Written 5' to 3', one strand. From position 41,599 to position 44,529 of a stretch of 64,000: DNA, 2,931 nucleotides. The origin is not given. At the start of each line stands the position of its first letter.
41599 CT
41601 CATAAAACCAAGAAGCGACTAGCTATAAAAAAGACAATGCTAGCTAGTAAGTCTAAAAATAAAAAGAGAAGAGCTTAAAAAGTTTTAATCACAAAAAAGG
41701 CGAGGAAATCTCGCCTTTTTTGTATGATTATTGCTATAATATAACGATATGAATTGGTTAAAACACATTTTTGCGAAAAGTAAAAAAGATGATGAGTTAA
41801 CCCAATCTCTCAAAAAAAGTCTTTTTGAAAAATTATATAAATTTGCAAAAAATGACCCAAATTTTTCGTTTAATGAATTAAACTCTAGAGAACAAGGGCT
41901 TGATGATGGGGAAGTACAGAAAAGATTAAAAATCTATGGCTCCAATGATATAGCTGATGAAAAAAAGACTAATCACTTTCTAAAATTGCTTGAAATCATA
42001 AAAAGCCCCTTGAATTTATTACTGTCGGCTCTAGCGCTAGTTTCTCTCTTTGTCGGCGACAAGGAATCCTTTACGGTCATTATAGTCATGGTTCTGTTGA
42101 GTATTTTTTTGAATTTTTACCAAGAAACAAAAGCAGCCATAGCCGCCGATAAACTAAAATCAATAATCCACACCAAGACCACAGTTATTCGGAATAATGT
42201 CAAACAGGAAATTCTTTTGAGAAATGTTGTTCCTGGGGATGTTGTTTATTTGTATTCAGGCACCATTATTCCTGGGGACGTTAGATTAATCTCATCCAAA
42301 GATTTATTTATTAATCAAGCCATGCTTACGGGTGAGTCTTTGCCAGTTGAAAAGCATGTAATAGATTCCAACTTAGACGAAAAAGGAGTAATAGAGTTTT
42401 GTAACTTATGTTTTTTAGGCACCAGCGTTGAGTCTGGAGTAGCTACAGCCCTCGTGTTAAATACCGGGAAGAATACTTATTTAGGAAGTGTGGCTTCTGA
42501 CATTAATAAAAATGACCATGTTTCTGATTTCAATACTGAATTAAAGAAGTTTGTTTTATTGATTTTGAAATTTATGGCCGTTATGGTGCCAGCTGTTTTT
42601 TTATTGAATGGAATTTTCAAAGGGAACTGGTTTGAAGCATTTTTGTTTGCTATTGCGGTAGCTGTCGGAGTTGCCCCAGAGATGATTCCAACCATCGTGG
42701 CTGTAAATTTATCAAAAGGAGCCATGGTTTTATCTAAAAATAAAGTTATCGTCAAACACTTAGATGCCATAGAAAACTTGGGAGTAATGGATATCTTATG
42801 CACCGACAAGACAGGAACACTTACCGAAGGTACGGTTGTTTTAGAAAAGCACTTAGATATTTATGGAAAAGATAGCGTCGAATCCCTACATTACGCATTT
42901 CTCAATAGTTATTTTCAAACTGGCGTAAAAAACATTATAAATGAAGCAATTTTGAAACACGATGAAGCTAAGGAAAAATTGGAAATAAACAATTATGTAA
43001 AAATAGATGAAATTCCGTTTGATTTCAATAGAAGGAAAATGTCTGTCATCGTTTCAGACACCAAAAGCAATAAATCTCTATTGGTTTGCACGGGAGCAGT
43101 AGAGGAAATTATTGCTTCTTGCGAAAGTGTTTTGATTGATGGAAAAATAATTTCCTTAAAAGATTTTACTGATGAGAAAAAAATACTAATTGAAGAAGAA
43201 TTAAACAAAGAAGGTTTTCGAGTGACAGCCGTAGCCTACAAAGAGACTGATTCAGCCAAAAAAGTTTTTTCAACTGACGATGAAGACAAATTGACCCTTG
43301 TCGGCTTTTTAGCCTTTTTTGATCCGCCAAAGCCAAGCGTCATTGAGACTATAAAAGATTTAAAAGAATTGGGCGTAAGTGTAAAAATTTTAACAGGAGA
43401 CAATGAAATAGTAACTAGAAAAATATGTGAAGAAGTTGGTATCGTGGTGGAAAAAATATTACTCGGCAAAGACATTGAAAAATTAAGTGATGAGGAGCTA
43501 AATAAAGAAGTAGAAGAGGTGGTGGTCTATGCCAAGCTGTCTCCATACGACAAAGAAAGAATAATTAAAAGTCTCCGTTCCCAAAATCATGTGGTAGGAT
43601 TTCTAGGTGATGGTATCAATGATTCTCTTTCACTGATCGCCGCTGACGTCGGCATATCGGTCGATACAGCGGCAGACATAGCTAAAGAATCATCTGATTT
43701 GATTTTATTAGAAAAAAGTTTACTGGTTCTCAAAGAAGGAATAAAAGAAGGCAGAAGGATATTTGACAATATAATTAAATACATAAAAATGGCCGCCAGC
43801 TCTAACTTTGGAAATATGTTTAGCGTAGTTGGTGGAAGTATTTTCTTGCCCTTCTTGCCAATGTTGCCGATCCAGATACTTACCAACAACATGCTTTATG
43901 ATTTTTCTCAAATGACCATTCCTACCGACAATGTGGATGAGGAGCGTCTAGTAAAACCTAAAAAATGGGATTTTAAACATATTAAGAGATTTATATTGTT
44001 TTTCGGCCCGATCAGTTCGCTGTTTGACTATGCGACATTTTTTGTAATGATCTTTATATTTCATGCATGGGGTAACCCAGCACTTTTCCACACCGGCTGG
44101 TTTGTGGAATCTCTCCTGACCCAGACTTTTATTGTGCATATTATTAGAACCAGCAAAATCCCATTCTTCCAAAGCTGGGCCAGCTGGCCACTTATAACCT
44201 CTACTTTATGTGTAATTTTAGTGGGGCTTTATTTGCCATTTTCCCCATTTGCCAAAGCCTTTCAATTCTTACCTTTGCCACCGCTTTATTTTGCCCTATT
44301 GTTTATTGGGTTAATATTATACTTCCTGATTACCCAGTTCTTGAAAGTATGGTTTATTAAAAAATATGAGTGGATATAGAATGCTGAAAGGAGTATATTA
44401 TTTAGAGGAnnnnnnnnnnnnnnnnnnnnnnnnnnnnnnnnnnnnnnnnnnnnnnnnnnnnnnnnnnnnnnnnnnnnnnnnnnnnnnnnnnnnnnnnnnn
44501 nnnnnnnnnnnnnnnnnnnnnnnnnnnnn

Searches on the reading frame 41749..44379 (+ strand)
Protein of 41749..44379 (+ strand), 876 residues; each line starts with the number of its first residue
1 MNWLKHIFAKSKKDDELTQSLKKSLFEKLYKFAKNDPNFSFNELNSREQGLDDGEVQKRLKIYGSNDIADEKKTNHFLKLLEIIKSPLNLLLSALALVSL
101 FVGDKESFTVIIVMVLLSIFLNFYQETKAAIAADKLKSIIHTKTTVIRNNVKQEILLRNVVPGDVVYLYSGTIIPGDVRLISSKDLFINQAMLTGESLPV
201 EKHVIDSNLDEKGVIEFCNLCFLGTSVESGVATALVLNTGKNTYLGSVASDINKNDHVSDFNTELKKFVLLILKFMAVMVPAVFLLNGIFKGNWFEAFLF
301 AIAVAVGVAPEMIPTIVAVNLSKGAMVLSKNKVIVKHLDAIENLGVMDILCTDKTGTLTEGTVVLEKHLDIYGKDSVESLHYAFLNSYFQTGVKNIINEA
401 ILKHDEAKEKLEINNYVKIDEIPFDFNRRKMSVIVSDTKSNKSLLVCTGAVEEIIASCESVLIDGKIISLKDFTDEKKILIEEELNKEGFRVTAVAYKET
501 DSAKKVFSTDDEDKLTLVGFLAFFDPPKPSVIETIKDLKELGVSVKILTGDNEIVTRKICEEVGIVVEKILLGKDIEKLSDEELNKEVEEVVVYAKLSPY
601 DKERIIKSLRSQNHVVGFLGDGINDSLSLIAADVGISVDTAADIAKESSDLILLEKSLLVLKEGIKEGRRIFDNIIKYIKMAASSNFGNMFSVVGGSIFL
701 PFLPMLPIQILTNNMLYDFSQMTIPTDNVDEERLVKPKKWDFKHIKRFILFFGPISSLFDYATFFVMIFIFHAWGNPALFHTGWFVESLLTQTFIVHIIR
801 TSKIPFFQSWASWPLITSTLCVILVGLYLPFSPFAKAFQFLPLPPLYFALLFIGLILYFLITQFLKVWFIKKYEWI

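Call 46: search_protein_families(library=pfam, proteins=[window:41749-44379:+], max_evalue=0.001)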
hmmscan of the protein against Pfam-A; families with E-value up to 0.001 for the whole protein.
window:41749-44379:+ (876 aa): 5 families
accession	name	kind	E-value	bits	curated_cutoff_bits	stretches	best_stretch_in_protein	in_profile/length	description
PF00122.25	E1-E2_ATPase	-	5e-37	127.6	28.1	1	140-331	3-181/181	E1-E2 ATPase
PF00702.32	Hydrolase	-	1.4e-17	65.2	26.4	1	347-633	1-191/191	haloacid dehalogenase-like hydrolase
PF00689.26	Cation_ATPase_C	-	5e-17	62.7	27.3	1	702-867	1-174/175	Cation transporting ATPase, C-terminus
PF00690.31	Cation_ATPase_N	-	2.8e-13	49.8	20.4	1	41-99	10-69/69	Cation transporter/ATPase, N-terminus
PF13246.12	Cation_ATPase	-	1.1e-07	32.3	21.7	1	414-460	44-90/91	Cation transport ATPase (P-type)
